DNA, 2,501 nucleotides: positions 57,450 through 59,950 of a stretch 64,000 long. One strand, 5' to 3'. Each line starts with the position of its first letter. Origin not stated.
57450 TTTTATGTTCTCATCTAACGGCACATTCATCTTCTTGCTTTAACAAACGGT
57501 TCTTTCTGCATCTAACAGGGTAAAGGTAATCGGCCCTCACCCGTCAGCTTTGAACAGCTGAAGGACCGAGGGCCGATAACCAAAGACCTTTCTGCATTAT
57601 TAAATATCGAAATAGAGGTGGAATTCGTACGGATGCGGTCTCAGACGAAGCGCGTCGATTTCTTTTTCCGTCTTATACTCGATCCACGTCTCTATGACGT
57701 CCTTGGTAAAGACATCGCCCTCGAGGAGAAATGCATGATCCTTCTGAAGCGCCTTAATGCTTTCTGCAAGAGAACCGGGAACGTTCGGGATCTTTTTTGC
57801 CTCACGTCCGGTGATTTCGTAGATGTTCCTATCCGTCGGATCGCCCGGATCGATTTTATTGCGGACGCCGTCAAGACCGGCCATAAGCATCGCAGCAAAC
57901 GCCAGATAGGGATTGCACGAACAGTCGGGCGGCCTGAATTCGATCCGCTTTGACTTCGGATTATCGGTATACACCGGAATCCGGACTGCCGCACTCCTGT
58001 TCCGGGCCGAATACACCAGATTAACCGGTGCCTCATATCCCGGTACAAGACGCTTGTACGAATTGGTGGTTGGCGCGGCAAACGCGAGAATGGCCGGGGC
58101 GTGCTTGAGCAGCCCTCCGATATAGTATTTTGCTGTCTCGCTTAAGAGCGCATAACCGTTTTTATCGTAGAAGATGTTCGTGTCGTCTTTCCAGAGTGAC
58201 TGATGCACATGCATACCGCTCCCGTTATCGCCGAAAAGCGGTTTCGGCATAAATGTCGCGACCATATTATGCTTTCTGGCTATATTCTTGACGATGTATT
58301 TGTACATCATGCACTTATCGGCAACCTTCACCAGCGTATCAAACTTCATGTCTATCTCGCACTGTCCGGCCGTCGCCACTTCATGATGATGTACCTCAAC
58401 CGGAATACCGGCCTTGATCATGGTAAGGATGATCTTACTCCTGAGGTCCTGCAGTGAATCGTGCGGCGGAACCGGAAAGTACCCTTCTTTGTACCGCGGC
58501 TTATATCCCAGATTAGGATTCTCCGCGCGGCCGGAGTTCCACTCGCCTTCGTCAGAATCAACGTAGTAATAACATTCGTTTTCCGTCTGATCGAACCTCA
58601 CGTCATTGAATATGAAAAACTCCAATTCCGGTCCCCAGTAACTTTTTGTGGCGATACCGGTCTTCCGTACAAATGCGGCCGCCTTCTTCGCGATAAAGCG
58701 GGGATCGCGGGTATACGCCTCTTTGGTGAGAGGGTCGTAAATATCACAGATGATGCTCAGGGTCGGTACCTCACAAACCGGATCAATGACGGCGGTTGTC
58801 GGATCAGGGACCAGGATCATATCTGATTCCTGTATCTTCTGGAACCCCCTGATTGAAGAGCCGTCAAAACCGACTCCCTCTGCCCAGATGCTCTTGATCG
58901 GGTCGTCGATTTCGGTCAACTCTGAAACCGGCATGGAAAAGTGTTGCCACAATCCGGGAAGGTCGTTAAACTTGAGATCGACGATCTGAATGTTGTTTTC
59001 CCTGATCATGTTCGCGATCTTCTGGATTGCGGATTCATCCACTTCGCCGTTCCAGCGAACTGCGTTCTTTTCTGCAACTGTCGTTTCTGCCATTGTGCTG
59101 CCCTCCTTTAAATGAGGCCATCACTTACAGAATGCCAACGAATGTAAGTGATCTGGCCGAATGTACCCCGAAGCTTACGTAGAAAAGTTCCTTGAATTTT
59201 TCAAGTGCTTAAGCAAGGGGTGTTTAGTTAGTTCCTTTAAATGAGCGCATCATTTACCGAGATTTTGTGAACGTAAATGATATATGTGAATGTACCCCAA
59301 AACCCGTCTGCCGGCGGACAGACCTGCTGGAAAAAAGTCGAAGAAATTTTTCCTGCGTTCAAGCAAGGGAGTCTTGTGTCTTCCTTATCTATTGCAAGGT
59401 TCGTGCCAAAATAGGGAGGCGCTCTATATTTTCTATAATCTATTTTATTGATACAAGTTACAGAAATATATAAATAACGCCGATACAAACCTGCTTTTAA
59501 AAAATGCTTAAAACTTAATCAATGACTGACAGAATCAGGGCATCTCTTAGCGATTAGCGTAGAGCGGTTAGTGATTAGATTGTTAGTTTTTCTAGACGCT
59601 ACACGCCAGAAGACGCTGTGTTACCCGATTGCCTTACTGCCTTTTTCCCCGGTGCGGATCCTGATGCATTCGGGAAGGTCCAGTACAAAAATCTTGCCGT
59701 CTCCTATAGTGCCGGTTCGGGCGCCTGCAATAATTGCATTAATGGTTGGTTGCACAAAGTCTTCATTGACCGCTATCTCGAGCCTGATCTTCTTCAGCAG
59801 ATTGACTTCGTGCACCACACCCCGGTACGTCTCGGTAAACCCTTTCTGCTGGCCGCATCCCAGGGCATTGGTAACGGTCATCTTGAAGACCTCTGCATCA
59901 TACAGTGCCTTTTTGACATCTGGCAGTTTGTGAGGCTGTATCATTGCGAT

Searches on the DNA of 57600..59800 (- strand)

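Call 3: search_rna_families(source=window, start=58800, end=59800, threshold=evalue, max_evalue=10, show_alignments=3)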
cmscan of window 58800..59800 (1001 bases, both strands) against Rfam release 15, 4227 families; matches with E-value up to 10: 0.
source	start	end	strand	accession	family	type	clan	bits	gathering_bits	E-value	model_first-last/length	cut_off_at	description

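Call 21: build_rna_model(alignment_id=A2, structure=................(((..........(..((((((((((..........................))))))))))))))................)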
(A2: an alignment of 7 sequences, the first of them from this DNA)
Model R1 built from alignment A2 (7 sequences, 98 columns); structure: as given.
model positions 73; base pairs 14; branch points 0; effective number of sequences 3.87; information 0.773 bits per position. Calibrated on 0.2 Mb of random sequence (short: E-values are rough).
structure used (alignment columns):
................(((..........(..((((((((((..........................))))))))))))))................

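Call 23: search_with_rna_model(model_id=R1, sources=[window, L001, L002, L003, L004, L005, L006, L007, L008, L009, L010, L011, L012, L013, L014, L015, L016, L017, L018, L019, L020, L021, L022, L023, L024, L025, L026, L027, L028, L029, L030, L031, L032, L033, L034, L035, L036, L037, L038, L039, L040, L041, L042, L043, L044, L045, L046, L047, L048, L049, L050, L051, L052, L053, L054, L055, L056, L057, L058, L059, L060, L061, L062, L063, L064, L065, L066, L067, L068, L069, L070, L071, L072, L073, L074, L075, L076, L077, L078, L079, L080], max_evalue=10, show_alignments=0)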
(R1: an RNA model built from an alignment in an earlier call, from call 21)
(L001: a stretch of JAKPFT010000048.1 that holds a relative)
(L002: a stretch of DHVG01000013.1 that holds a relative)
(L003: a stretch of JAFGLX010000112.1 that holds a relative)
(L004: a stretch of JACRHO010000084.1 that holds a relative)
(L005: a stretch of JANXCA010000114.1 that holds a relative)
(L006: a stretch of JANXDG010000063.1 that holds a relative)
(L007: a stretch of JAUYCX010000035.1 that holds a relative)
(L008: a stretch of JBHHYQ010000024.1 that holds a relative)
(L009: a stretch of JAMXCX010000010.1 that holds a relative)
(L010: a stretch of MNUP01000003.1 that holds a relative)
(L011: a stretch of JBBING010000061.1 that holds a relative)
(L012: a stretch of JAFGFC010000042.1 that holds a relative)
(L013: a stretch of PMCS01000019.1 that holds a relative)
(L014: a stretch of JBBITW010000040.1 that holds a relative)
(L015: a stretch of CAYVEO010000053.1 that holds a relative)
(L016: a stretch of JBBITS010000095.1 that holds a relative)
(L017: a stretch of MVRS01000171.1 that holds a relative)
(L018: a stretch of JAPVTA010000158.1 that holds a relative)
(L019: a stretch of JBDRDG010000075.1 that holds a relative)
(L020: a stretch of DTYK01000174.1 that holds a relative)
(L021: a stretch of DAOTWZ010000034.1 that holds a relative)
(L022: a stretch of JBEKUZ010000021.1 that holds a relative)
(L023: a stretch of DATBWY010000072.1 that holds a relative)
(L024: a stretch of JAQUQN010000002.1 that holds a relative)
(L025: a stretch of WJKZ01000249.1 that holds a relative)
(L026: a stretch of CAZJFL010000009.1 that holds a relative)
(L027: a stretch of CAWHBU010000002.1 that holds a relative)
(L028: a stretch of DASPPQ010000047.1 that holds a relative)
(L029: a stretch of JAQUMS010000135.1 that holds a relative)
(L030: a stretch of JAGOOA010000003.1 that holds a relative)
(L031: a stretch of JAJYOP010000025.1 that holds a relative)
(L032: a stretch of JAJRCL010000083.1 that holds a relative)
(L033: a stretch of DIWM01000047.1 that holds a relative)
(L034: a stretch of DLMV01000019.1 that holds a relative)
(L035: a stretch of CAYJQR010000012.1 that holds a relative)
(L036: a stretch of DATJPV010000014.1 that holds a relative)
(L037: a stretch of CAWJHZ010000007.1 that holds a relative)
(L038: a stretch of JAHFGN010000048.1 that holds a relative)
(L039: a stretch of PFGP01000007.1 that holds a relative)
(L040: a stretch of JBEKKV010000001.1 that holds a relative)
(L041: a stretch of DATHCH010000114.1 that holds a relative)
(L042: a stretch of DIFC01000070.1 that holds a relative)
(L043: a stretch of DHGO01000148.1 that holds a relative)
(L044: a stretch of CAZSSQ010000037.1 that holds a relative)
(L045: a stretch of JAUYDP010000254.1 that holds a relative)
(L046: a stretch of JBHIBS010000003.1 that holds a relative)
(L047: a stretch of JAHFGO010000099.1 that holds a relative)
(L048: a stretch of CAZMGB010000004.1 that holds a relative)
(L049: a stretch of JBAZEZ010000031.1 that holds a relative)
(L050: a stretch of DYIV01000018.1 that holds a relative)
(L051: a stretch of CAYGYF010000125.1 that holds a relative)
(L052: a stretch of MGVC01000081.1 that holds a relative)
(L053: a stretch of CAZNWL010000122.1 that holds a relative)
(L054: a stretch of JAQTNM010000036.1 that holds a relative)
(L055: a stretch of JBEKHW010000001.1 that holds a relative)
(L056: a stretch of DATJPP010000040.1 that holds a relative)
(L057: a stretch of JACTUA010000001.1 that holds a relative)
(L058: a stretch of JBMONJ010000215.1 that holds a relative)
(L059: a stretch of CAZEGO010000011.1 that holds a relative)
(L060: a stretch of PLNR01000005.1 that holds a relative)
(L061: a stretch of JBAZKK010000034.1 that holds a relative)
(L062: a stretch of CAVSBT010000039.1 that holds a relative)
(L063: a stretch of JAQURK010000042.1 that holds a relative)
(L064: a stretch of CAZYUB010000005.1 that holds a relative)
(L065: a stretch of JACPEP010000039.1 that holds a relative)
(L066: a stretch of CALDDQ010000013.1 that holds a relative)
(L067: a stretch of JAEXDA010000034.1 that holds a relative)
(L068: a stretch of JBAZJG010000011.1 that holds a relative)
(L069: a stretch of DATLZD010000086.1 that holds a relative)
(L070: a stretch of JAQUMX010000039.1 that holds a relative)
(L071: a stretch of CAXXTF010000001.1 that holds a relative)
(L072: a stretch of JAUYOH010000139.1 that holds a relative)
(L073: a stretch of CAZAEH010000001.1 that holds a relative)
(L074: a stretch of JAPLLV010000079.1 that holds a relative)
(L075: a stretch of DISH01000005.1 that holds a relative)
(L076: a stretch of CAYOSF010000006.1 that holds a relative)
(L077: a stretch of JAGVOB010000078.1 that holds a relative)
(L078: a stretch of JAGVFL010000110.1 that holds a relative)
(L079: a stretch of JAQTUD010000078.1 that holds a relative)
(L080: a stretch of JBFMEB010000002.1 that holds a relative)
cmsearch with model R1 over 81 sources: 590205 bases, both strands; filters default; matches with E-value up to 10: 15.
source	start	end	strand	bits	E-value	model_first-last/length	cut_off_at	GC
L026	373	444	-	85.2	1.6e-14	1-73/73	no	0.4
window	59101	59173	-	76.4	1e-12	1-73/73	no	0.48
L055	4552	4637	+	75.3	1.8e-12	1-73/73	no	0.33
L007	2705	2778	-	74.5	2.5e-12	1-73/73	no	0.35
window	59230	59302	-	71.7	9.6e-12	1-73/73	no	0.34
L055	4441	4517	-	71.4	1.1e-11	1-73/73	no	0.45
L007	2866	2948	+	66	1.4e-10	1-73/73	no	0.48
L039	2291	2380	-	40.9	2e-05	1-73/73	no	0.49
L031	2836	2912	-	38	8e-05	1-73/73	no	0.39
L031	931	1001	-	25.3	0.033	1-73/73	no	0.41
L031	5287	5341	+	18.8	0.69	16-66/73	no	0.36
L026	392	423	+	15.3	3.6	22-54/73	no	0.38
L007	2898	2931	-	14.7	4.9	20-54/73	no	0.44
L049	4425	4458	+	14.7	5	22-54/73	no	0.32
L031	5244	5298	-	14.6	5.2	16-66/73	no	0.36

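Call 32: search_with_rna_model(model_id=R1, sources=[L081, L082, L083, L084, L085, L086, L087, L088, L089, L090, L091, L092, L093, L094, L095, L096, L097, L098, L099, L100, L101, L102, L103, L104, L105, L106, L107, L108, L109, L110, L111, L112, L113, L114, L115, L116, L117, L118, L119, L120, L121, L122, L123, L124, L125, L126, L127, L128, L129, L130, L131, L132, L133, L134, L135, L136, L137, L138, L139, L140, L141, L142, L143, L144, L145, L146, L147, L148, L149, L150, L151, L152, L153, L154, L155, L156, L157, L158, L159, L160], max_evalue=0.01, make_alignment=true)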
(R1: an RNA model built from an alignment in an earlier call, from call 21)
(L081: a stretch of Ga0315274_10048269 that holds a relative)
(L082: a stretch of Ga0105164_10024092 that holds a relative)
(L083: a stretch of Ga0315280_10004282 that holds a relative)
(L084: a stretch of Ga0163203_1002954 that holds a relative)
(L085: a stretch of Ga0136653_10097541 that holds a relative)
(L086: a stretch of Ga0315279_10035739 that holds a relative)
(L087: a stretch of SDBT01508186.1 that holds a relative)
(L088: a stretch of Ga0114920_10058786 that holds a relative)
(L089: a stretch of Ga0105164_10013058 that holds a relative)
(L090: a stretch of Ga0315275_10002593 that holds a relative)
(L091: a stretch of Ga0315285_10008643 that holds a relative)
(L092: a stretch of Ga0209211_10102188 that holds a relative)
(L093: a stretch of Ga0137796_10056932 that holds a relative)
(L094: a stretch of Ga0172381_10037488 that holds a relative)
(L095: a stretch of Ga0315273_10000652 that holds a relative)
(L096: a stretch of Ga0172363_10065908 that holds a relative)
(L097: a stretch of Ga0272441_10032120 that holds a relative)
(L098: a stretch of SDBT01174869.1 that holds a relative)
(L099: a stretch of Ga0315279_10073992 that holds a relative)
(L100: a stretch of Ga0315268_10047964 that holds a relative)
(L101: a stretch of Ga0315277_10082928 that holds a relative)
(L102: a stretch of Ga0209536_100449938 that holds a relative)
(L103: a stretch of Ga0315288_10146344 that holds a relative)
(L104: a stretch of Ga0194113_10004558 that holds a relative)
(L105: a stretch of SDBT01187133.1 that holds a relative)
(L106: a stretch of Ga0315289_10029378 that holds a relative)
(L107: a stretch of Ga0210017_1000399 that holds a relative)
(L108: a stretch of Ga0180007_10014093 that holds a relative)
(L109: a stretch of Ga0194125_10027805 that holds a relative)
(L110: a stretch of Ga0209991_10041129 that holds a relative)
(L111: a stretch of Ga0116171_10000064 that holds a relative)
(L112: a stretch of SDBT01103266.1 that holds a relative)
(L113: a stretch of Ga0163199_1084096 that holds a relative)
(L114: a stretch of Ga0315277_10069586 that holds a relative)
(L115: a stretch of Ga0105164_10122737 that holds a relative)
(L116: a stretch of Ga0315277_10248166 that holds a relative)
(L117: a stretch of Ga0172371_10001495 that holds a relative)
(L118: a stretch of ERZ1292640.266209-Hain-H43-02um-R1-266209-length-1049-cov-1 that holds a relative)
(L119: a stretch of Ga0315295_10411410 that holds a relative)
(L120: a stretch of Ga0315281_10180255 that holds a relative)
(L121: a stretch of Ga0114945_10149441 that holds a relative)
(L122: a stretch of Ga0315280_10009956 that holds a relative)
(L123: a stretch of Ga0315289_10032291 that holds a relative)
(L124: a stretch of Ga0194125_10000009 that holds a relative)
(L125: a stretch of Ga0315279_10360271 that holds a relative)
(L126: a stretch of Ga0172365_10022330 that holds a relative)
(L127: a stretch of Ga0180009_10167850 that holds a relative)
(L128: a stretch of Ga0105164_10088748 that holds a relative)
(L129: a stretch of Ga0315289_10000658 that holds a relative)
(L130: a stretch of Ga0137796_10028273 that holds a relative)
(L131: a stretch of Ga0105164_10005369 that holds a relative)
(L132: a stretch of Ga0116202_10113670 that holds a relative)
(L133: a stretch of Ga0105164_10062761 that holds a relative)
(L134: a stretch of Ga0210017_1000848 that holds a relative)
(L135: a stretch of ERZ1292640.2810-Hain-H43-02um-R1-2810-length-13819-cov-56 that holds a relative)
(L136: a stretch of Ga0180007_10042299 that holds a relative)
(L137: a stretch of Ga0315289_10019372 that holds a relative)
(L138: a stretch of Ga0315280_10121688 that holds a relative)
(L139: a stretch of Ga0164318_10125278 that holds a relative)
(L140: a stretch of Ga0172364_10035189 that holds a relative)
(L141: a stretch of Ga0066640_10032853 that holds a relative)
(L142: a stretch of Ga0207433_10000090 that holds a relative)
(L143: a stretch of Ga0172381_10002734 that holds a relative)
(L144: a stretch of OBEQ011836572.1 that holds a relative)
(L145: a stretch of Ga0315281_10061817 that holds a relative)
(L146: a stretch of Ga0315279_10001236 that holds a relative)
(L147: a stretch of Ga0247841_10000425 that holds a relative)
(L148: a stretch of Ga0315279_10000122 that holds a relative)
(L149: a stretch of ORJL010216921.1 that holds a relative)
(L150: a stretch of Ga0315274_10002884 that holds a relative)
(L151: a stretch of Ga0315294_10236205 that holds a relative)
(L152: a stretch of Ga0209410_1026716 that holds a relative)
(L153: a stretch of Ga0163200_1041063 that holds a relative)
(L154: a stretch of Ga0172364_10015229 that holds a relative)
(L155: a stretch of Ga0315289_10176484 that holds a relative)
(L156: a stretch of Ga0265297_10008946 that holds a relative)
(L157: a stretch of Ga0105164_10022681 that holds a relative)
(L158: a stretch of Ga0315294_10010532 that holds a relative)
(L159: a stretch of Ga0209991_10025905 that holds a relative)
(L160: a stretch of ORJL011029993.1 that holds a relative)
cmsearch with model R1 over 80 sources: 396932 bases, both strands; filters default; matches with E-value up to 0.01: 152.
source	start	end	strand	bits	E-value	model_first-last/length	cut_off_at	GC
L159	64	137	-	79.6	1.5e-13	1-73/73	no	0.35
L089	3789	3862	-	78.3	2.8e-13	1-73/73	no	0.42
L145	1568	1639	+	77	5.2e-13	1-73/73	no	0.4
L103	951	1022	-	76.9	5.4e-13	1-73/73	no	0.42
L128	496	567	-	73.5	2.7e-12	1-73/73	no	0.47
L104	3652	3724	+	73.5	2.7e-12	1-73/73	no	0.41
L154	5198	5269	+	73.2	3.1e-12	1-73/73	no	0.36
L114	3367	3439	-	72.9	3.6e-12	1-73/73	no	0.48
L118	69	142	+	71.2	8.1e-12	1-73/73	no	0.46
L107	703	776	-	70.9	9.5e-12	1-73/73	no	0.42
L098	2775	2848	-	70.4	1.2e-11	1-73/73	no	0.41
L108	479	571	+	70.1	1.4e-11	1-73/73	no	0.52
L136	1394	1465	+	69.8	1.6e-11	1-73/73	no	0.4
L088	1357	1429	+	69.6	1.7e-11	1-73/73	no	0.4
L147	3915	4000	-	69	2.3e-11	1-73/73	no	0.43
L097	22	93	+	68.6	2.8e-11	1-73/73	no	0.36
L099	2974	3059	-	68.4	3.1e-11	1-73/73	no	0.37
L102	916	992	-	68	3.6e-11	1-73/73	no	0.49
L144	1676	1746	+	67.3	5.2e-11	1-73/73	no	0.44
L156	10026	10097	-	67.2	5.3e-11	1-73/73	no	0.42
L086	2581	2658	+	66.3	8.1e-11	1-73/73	no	0.4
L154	3345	3419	+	66.2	8.6e-11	1-73/73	no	0.45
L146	5488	5574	+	66.1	9.2e-11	1-73/73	no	0.47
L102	1031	1102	+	65.6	1.1e-10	1-73/73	no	0.43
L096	709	782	-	65.1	1.4e-10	1-73/73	no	0.42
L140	3552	3623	+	64.3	2.1e-10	1-73/73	no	0.35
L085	1264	1344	-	63.8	2.7e-10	1-73/73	no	0.38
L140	3439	3513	-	63.6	2.9e-10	1-73/73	no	0.49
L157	1552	1641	+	63.5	3e-10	1-73/73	no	0.34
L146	5366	5437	-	63.5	3.1e-10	1-73/73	no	0.4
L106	2543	2625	-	63.4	3.3e-10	1-73/73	no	0.3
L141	2953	3020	+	63.2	3.5e-10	1-68/73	3'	0.32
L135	12706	12791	-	62.9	4e-10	1-73/73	no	0.47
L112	422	494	+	62.9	4.1e-10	1-73/73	no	0.38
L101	2742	2813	+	62.8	4.3e-10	1-73/73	no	0.47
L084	3013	3092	-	62.6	4.6e-10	1-73/73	no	0.39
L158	4676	4761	-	62.5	5e-10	1-73/73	no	0.38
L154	1676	1747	+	62.1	6.1e-10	1-73/73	no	0.36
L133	1904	1972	+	62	6.4e-10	1-67/73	3'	0.51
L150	7773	7859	-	61.6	7.5e-10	1-73/73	no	0.38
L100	2815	2890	-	61.6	7.5e-10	1-73/73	no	0.41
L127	270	347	-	61.6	7.8e-10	1-73/73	no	0.49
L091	4154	4226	-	61.5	7.8e-10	1-73/73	no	0.45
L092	1686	1757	+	61.4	8.3e-10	1-73/73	no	0.46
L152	1363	1434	-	61.4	8.5e-10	1-73/73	no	0.38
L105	2615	2686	+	61.1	9.6e-10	1-73/73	no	0.46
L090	2814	2893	-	60.6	1.2e-09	1-73/73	no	0.49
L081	1628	1707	+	60.2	1.4e-09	1-73/73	no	0.47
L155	580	670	+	60.2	1.5e-09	1-73/73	no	0.42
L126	2993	3065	+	60.1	1.6e-09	1-73/73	no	0.45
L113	504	578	-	59.6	1.9e-09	1-73/73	no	0.43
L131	416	503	-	59.6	2e-09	1-73/73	no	0.42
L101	664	735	+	59.4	2.1e-09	1-73/73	no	0.42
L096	106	186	+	58.9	2.7e-09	1-73/73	no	0.41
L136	1273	1344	-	58.8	2.9e-09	1-73/73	no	0.43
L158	4264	4368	-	58.2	3.8e-09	1-73/73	no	0.43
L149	2829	2899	+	58.2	3.9e-09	1-73/73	no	0.37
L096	2410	2494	-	58.1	3.9e-09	1-73/73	no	0.4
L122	3337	3414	+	58.1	4e-09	1-73/73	no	0.51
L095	526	611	+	57.8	4.5e-09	1-73/73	no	0.38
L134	1336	1410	-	57.8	4.5e-09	1-73/73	no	0.4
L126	2875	2949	-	57.7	4.8e-09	1-73/73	no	0.45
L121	1148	1231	+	57.5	5.2e-09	1-73/73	no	0.5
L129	3171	3243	-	57.5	5.4e-09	1-73/73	no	0.48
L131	558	642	+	57.4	5.5e-09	1-73/73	no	0.45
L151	68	141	+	57.4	5.5e-09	1-73/73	no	0.53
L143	11600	11674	-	57.4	5.5e-09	1-73/73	no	0.45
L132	1088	1179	-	56.9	7.2e-09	1-73/73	no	0.52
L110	794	867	-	56.8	7.5e-09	1-73/73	no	0.47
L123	986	1059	+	56.7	7.7e-09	1-73/73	no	0.41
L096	1688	1776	-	56.6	7.9e-09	1-73/73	no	0.33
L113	599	687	+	56.3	9.1e-09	1-73/73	no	0.33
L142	1276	1356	-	56.3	9.5e-09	1-73/73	no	0.4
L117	3078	3155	-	56.1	1e-08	1-73/73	no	0.41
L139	2214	2288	-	56.1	1e-08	1-73/73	no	0.49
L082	1624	1704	-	56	1.1e-08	1-73/73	no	0.43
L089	3863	3933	+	55.7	1.2e-08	1-73/73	no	0.44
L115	182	253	+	55.4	1.4e-08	1-73/73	no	0.43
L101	546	628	-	55.2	1.6e-08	1-73/73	no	0.36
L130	684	761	+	55.2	1.6e-08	1-73/73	no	0.55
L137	8938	9014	-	55.1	1.6e-08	1-73/73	no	0.44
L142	1602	1674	+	54.9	1.8e-08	1-73/73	no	0.36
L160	2100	2166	+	54.6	2e-08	1-65/73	3'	0.34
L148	1159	1238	+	54.5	2.1e-08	1-73/73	no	0.43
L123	2504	2598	+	54.3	2.4e-08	1-73/73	no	0.43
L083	715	795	+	54.2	2.5e-08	1-73/73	no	0.41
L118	918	1012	+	54.2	2.6e-08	1-73/73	no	0.42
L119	1103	1175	-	54.2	2.6e-08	1-73/73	no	0.44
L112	333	405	-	54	2.8e-08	1-73/73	no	0.42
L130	521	594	-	54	2.8e-08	1-73/73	no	0.49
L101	2634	2706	-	53.9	2.9e-08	1-73/73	no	0.37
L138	1362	1458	-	53.7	3.1e-08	1-73/73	no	0.45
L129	3279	3351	+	53.3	3.8e-08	1-73/73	no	0.37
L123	2295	2382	-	52.9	4.8e-08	1-73/73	no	0.4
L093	1804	1877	-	52.7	5.2e-08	1-73/73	no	0.54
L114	3480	3555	+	52.6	5.5e-08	1-73/73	no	0.42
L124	3634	3726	+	52.2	6.6e-08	1-73/73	no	0.55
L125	297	369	+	51.9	7.5e-08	1-73/73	no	0.48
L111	707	785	-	51.8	7.8e-08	1-73/73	no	0.43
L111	471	549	-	51.7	8.2e-08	1-73/73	no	0.42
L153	803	880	+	51.6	8.7e-08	1-73/73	no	0.42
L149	2734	2808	-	51.4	9.5e-08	1-73/73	no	0.37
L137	9104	9188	+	51.3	9.8e-08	1-73/73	no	0.48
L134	3715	3801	+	51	1.2e-07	1-73/73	no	0.37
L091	4264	4337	+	50.9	1.2e-07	1-73/73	no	0.42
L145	1390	1465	-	50.9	1.2e-07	1-73/73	no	0.42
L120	2201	2273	-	50.9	1.2e-07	1-73/73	no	0.52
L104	3572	3642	-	50.8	1.3e-07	1-73/73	no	0.44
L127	819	893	+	50.5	1.5e-07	1-73/73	no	0.28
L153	676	761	-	50.3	1.6e-07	1-73/73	no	0.49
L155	381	467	-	50.2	1.7e-07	1-73/73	no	0.38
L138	1493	1598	+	50.1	1.7e-07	1-73/73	no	0.43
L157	1353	1438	-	49.8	2e-07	1-73/73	no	0.47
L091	10253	10344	+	49.3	2.6e-07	1-73/73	no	0.45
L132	1220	1292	+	49.2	2.7e-07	1-73/73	no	0.45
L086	2400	2542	-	48.8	3.2e-07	1-73/73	no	0.42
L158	9342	9433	+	48.7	3.4e-07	1-73/73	no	0.54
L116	550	645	-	48.4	3.9e-07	1-73/73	no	0.49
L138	848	980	+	48.4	4e-07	1-73/73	no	0.49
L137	7402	7505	+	48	4.8e-07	1-73/73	no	0.38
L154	3242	3312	-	47.3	6.6e-07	1-73/73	no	0.51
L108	59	153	+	47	7.5e-07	1-73/73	no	0.44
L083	606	694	-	46.2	1.1e-06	1-73/73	no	0.36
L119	1218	1299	+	45.4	1.6e-06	1-73/73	no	0.48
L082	1794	1865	+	45.4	1.6e-06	1-73/73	no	0.43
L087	847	949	+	44.5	2.5e-06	1-73/73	no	0.49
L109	3813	3910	+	44.2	2.8e-06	1-73/73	no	0.46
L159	146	258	+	44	3.2e-06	1-73/73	no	0.4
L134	3599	3674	-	43.8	3.5e-06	1-73/73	no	0.37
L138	670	751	-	43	5.2e-06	1-73/73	no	0.37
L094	4160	4237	-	42.4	6.7e-06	1-73/73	no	0.37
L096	1811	1870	+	40.8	1.4e-05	1-73/73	no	0.52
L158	4401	4485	+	40.7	1.5e-05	1-73/73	no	0.42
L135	12832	12904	+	40.2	1.9e-05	1-73/73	no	0.44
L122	3178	3315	-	39.9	2.2e-05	1-73/73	no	0.38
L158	4797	4868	+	39.5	2.6e-05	1-73/73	no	0.49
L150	7839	7919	+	37.2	7.8e-05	1-73/73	no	0.44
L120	2309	2370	+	36.8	9.5e-05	1-73/73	no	0.53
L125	161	261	-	35.6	0.00017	1-73/73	no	0.48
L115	1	93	-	35.3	0.00019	1-68/73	3'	0.43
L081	1710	1795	-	35.2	0.0002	1-73/73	no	0.51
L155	1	68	+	35.1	0.00021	18-73/73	5'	0.38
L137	7248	7312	-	33.8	0.00039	1-73/73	no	0.52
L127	662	741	-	33.4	0.00048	1-73/73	no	0.49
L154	1566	1628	-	33.3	0.0005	1-73/73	no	0.48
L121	1057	1127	-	31.9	0.00095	1-73/73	no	0.37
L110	896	982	+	31.9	0.00095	1-73/73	no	0.4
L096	1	37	-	30.2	0.0021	1-37/73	3'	0.43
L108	338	386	-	28.6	0.0046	1-73/73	no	0.45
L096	2563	2600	+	28.5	0.0047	1-37/73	3'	0.47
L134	1461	1521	+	27.3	0.0083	1-73/73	no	0.52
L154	5075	5136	-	27.3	0.0086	1-73/73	no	0.5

Alignment A3: 150 matches aligned to the model, 202 columns, each read 5' to 3' on its own strand. Consensus structure (alignment columns), stored with it:
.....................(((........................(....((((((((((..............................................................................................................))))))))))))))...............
